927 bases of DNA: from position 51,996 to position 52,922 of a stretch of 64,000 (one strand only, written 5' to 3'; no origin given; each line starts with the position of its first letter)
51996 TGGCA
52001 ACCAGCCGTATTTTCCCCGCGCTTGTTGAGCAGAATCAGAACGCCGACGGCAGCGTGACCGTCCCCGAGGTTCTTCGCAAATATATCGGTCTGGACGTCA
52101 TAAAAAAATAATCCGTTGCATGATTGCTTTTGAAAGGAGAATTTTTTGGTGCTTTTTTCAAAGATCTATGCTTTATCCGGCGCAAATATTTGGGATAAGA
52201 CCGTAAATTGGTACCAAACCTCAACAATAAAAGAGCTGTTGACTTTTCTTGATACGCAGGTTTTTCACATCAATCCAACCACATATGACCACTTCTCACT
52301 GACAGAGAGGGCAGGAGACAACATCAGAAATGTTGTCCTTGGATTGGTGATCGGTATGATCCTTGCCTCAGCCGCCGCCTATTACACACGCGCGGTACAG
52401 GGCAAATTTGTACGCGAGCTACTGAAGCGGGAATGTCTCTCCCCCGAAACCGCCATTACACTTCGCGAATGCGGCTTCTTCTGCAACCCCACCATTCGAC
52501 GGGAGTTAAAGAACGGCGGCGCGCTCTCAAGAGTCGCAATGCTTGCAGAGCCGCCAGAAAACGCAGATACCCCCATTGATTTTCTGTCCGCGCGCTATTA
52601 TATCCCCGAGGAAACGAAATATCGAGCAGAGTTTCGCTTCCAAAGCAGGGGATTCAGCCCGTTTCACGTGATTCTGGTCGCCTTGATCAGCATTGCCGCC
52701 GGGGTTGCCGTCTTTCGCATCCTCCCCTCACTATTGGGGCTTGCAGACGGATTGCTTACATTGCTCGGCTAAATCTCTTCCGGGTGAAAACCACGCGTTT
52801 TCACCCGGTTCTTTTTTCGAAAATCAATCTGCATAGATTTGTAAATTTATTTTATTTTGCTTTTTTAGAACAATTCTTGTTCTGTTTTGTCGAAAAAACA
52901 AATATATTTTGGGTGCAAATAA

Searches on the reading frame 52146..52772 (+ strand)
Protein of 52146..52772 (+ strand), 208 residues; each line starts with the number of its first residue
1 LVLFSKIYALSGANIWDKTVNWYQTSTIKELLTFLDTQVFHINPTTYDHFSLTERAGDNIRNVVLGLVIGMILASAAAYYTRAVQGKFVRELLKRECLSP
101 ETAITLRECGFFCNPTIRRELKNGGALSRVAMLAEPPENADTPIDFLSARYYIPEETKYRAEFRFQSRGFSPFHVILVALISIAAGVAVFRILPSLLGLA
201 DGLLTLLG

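Call 3: search_protein_families(library=pfam, proteins=[window:52146-52772:+], max_evalue=0.1)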
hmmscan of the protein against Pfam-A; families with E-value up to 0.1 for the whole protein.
window:52146-52772:+ (208 aa): 0 families

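Call 4: search_protein_families(library=ncbifam, proteins=[window:52146-52772:+], max_evalue=0.1)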
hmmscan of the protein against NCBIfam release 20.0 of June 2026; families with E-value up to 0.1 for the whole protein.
window:52146-52772:+ (208 aa): 0 families

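Call 88: search_protein_families(library=padloc, proteins=[window:52146-52772:+], max_evalue=0.01)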
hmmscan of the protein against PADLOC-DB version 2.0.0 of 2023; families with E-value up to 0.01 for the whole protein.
window:52146-52772:+ (208 aa): 0 families

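Call 89: search_protein_families(library=phrogs, proteins=[window:52146-52772:+], max_evalue=0.01)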
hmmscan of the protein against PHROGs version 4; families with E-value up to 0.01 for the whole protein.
window:52146-52772:+ (208 aa): 0 families
